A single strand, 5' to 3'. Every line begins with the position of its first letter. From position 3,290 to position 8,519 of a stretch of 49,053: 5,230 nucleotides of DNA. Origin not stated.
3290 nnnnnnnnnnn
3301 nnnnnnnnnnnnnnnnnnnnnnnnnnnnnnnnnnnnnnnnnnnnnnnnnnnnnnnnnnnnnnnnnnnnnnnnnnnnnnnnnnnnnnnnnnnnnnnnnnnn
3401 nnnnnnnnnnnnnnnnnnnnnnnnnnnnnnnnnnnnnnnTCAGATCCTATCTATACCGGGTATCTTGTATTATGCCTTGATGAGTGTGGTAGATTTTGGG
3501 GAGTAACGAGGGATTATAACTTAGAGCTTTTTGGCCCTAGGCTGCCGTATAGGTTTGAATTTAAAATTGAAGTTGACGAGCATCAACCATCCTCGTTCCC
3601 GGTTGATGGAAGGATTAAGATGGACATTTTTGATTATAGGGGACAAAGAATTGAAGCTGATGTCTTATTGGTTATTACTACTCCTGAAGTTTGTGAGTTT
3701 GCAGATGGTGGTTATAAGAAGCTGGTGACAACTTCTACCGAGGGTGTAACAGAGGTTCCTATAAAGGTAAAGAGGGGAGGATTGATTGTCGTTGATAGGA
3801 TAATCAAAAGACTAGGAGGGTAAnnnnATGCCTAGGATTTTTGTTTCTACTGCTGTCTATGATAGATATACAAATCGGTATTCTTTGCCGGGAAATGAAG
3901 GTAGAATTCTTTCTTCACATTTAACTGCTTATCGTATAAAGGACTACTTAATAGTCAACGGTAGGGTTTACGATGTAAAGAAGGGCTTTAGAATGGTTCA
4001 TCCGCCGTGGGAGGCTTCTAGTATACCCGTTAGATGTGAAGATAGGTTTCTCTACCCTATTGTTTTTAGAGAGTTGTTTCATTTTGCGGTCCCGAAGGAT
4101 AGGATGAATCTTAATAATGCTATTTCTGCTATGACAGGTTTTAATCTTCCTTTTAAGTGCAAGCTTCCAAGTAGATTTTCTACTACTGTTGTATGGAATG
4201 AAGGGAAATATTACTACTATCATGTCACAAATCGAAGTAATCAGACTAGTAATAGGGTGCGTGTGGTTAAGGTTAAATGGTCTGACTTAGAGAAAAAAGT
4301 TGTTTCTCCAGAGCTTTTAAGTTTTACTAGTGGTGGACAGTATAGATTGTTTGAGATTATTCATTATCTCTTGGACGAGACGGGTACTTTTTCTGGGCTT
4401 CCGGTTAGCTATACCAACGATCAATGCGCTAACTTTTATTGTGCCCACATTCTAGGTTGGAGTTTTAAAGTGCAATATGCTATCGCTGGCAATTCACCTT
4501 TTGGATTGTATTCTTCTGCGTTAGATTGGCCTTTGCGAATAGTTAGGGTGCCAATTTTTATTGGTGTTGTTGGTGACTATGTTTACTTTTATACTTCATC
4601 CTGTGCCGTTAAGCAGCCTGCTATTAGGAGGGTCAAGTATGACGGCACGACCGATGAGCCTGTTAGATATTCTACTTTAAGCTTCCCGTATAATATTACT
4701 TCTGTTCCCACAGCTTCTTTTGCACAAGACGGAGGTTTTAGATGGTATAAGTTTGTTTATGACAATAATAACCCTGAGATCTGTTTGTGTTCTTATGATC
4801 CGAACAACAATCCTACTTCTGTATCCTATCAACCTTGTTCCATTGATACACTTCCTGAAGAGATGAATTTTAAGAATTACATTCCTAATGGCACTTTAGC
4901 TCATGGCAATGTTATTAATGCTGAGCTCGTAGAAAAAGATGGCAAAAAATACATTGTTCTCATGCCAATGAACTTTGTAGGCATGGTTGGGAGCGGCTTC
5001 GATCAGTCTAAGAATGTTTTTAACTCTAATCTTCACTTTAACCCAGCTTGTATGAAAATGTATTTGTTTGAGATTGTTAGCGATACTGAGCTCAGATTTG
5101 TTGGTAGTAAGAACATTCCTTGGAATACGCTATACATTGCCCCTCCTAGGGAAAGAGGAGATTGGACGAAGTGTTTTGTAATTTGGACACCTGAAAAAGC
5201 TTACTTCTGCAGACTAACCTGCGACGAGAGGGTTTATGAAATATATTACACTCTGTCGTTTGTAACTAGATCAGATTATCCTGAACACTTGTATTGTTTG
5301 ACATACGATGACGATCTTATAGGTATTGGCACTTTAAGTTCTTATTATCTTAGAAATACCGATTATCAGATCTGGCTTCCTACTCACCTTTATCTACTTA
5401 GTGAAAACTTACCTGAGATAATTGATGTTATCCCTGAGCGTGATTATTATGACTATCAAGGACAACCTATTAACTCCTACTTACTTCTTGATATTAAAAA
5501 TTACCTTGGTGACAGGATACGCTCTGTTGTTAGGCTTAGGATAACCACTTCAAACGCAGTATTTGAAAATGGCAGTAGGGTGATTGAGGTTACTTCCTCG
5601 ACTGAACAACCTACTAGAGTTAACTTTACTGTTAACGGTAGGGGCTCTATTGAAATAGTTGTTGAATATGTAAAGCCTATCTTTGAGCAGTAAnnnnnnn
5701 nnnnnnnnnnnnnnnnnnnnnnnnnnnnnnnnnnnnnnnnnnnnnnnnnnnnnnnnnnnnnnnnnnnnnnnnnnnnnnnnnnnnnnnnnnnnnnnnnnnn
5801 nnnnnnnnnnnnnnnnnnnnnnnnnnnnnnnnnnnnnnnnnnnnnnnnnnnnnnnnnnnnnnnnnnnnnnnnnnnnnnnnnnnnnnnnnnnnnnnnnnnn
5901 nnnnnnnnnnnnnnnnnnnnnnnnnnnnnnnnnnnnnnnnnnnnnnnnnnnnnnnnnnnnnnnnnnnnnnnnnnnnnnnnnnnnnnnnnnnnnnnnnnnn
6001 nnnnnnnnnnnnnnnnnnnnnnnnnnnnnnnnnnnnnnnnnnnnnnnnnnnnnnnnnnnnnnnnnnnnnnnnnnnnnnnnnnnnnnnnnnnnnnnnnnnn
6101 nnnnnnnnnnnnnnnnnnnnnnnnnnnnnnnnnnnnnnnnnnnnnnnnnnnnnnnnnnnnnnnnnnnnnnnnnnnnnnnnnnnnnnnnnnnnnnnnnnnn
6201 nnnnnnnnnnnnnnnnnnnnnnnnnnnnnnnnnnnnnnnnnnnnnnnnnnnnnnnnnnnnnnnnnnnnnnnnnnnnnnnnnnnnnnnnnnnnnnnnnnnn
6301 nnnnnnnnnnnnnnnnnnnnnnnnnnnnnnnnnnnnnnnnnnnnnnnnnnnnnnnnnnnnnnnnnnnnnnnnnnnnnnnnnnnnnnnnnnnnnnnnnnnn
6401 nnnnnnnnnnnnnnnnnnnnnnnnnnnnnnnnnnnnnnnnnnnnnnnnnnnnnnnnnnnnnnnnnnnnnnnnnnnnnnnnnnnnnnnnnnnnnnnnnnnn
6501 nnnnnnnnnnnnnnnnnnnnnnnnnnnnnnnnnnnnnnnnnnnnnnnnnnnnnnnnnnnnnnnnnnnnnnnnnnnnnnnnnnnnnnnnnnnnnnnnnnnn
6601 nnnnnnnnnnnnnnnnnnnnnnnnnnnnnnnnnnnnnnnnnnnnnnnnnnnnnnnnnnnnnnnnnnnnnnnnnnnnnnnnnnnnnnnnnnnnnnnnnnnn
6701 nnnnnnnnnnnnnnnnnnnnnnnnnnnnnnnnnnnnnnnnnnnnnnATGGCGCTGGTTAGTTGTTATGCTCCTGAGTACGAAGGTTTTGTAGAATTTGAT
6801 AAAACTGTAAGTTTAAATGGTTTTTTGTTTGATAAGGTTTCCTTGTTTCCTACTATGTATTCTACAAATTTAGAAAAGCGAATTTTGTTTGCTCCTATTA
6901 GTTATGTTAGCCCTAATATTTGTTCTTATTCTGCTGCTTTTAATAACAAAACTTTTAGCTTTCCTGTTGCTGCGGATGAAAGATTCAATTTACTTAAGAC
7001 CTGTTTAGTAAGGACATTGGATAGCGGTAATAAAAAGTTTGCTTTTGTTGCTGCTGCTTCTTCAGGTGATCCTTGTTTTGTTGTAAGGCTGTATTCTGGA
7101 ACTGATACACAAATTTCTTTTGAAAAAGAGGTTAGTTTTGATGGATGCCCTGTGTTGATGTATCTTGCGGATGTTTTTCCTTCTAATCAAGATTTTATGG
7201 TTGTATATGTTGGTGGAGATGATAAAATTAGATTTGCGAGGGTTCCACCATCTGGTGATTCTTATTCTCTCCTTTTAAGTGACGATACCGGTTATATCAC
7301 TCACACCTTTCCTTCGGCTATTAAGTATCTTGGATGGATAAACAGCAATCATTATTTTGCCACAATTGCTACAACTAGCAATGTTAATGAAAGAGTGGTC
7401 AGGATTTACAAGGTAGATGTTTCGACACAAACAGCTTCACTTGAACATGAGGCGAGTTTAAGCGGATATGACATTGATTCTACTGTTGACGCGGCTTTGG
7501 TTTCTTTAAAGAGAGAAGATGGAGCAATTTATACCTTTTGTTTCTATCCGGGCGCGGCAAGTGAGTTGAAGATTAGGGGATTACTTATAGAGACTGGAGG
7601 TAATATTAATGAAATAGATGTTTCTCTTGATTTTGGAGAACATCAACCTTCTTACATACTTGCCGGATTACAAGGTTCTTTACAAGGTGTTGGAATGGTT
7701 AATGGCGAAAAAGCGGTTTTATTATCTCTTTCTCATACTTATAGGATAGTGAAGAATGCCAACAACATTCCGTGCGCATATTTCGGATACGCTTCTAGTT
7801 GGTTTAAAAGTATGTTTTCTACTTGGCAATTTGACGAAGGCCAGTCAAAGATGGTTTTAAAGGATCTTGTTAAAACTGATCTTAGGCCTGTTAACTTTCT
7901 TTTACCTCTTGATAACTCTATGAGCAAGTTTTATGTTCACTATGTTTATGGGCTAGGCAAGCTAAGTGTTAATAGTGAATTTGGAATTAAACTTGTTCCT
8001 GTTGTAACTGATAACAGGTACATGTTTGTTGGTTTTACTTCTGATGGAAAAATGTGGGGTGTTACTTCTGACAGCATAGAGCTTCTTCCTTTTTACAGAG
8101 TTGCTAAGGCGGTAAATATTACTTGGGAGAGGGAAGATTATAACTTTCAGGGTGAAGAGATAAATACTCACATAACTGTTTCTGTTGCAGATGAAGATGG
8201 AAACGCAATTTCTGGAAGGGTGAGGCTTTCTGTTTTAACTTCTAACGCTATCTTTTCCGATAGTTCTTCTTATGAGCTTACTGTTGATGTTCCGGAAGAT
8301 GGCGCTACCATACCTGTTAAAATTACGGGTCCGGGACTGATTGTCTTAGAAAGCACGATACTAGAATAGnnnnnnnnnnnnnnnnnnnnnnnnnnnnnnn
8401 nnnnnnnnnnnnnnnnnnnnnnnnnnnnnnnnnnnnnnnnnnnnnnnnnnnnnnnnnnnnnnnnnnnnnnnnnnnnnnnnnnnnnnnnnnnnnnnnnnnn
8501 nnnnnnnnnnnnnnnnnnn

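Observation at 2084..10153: Five-member paralog family of 525-621-aa proteins ending in a bacterial Ig-like domain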

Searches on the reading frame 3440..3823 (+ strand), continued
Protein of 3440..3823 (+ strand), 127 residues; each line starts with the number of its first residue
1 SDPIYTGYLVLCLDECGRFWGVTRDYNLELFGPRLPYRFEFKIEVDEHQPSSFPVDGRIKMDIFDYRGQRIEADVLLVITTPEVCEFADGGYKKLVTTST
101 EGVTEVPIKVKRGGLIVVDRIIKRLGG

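Call 69: find_encoding_contigs(protein=P0009, flank=10000, max_places=2)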
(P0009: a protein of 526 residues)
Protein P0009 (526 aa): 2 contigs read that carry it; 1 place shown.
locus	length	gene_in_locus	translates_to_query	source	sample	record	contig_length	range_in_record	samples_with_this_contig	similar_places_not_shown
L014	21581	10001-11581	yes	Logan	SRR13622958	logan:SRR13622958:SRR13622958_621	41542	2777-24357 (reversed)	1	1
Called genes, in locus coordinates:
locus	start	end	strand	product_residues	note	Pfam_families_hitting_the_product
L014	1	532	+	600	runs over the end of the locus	-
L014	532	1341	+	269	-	-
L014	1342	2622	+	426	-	-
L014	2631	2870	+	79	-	-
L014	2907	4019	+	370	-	-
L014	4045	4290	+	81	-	PF05345:He_PIG (weak)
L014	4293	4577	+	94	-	-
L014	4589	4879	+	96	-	-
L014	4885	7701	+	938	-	-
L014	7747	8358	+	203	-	-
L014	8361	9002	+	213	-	PF01464:SLT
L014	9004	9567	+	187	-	-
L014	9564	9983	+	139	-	-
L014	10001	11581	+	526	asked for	-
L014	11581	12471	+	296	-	-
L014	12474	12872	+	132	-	-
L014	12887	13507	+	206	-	PF01471:PG_binding_1 (weak)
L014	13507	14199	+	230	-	-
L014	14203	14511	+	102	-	-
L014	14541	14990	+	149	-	-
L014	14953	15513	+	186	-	PF01471:PG_binding_1 (weak)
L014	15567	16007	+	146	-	-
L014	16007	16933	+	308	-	-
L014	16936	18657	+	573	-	-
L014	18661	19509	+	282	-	-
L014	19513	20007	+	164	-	-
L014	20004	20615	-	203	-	-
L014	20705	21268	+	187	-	PF01471:PG_binding_1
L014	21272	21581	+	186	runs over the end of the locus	PF01841:Transglut_core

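Call 84: find_encoding_contigs(protein=P0163, flank=10000, max_places=1)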
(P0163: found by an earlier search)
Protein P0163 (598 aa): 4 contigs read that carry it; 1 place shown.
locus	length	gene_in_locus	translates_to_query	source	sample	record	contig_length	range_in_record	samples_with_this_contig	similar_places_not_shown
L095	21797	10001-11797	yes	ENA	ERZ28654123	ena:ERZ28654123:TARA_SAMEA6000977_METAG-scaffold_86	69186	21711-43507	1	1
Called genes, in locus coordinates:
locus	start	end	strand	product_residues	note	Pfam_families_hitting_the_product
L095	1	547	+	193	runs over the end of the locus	-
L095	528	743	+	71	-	-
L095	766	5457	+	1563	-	-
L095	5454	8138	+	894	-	-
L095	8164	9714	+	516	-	-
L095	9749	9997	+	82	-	-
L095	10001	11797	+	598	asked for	-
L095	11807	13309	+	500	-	-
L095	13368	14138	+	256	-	-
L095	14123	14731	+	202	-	PF08241:Methyltransf_11 (weak)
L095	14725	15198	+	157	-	-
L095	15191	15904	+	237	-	-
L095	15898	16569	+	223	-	-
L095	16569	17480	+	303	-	PF01073:3Beta_HSD, PF01370:Epimerase, PF02719:Polysacc_synt_2, PF04321:RmlD_sub_bind, PF16363:GDP_Man_Dehyd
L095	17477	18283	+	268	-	-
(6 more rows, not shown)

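Call 85: find_encoding_contigs(protein=P0153, flank=10000, max_places=1)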
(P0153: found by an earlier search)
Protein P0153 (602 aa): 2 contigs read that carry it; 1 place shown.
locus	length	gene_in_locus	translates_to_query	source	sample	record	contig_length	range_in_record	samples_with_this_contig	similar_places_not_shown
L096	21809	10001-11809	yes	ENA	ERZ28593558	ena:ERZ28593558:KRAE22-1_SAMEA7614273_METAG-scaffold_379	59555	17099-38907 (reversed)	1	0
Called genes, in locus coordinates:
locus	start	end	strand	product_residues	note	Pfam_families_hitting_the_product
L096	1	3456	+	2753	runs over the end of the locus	-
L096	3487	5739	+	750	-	PF18454:Mtd_N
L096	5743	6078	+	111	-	-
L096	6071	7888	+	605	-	-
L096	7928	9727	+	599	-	-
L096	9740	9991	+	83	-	-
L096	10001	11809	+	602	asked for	-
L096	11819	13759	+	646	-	PF05345:He_PIG, PF21722:Gly_rich_2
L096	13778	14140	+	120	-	-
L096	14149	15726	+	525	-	-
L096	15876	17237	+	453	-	PF01391:Collagen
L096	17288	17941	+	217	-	PF01391:Collagen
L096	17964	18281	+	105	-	-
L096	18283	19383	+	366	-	-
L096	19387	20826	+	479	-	-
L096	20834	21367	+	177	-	-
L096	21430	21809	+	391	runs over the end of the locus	PF13640:2OG-FeII_Oxy_3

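Call 88: get_annotated_region(hit=H8, flank=8000)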
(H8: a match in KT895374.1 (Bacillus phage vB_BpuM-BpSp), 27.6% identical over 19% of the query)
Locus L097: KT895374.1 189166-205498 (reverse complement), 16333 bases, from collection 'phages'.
description: Bacillus phage vB_BpuM-BpSp, complete genome.
organism: Bacillus phage vB_BpuM-BpSp (NCBI taxid 1739968)
taxonomy: Viruses; Duplodnaviria; Heunggongvirae; Uroviricota; Caudoviricetes; Takahashivirus
host: Bacillus pumilus; source: -; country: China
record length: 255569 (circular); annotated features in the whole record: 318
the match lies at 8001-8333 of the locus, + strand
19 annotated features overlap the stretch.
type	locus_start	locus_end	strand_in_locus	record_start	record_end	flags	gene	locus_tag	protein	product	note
CDS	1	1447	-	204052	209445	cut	-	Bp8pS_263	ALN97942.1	hypothetical protein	gp263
CDS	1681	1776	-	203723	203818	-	-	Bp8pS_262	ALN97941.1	hypothetical protein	gp262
CDS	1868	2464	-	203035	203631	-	-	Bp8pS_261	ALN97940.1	hypothetical protein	gp261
CDS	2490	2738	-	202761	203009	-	-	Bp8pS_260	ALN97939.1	hypothetical protein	gp260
CDS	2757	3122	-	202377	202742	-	-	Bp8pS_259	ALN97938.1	uracil-DNA glycosylase inhibitor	gp259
CDS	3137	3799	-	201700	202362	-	-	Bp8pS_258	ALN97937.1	hypothetical protein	gp258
CDS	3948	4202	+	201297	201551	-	-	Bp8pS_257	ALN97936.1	hypothetical protein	gp257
CDS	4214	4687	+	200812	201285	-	-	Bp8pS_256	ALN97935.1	hypothetical protein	gp256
CDS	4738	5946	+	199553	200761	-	-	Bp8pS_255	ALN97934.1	glycoside hydrolase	gp255; phage structural protein; interacts with baseplate protein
CDS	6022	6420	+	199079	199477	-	-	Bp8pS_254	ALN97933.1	hypothetical protein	gp254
CDS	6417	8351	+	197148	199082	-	-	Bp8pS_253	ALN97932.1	hypothetical protein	gp253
CDS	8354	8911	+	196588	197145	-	-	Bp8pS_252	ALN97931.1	hypothetical protein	gp252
CDS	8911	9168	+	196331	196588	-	-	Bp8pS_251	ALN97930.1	hypothetical protein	gp251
CDS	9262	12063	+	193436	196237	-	-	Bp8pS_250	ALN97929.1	RNA-polymerase beta-subunit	gp250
CDS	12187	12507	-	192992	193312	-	-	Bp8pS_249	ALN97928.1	hypothetical protein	gp249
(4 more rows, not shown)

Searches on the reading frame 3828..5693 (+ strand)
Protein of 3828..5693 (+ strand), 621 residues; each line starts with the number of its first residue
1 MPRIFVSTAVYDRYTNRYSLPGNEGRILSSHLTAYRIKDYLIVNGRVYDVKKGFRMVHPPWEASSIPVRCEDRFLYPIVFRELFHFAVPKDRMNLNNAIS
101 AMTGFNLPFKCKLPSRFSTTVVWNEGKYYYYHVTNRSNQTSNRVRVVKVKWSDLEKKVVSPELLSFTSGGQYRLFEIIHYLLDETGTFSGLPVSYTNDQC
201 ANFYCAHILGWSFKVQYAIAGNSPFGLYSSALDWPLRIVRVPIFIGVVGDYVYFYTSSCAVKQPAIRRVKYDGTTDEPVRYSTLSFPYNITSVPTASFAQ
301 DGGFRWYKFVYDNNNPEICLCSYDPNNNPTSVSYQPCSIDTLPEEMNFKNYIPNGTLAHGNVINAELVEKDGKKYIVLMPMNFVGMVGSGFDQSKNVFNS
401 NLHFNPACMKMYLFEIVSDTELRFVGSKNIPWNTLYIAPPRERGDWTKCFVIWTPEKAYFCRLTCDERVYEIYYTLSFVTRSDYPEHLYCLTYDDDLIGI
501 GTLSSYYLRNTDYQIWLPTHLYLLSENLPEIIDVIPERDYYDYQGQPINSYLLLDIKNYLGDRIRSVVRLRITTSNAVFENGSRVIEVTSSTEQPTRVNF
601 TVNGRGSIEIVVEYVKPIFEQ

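Call 5: search_protein_families(library=pfam, proteins=[window:3828-5693:+], max_evalue=1)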
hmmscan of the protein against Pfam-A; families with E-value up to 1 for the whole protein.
window:3828-5693:+ (621 aa): 0 families

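Call 6: search_protein_families(library=phrogs, proteins=[window:3828-5693:+], max_evalue=0.1)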
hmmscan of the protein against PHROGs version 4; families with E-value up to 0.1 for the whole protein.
window:3828-5693:+ (621 aa): 2 families
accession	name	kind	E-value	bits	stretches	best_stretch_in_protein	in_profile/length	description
phrog_20698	-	unknown function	6e-11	42.6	1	521-609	468-556/561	-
phrog_22549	-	unknown function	7.7e-06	25.6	1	540-614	576-650/653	-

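Call 10: search_dna_similar(query=window:3828-5693:+, collection=phages, mode=protein, max_evalue=0.001)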
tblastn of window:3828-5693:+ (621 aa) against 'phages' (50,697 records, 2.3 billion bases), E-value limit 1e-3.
No match.

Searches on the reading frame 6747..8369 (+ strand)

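Call 5: search_protein_families(library=pfam, proteins=[window:6747-8369:+], max_evalue=1)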
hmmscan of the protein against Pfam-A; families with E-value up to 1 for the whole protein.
window:6747-8369:+ (540 aa): 1 family
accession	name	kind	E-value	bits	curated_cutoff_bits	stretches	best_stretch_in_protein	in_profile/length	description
PF03479.20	PCC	-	0.054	14.2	25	1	468-495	74-101/117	Plants and Prokaryotes Conserved (PCC) domain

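Call 6: search_protein_families(library=phrogs, proteins=[window:6747-8369:+], max_evalue=0.1)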
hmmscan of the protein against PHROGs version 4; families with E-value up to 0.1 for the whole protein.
window:6747-8369:+ (540 aa): 2 families
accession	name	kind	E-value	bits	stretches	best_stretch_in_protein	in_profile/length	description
phrog_20698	-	unknown function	1.5e-05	24.7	1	452-537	475-560/561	-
phrog_38139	-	unknown function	0.0042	16.9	1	452-535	470-548/552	-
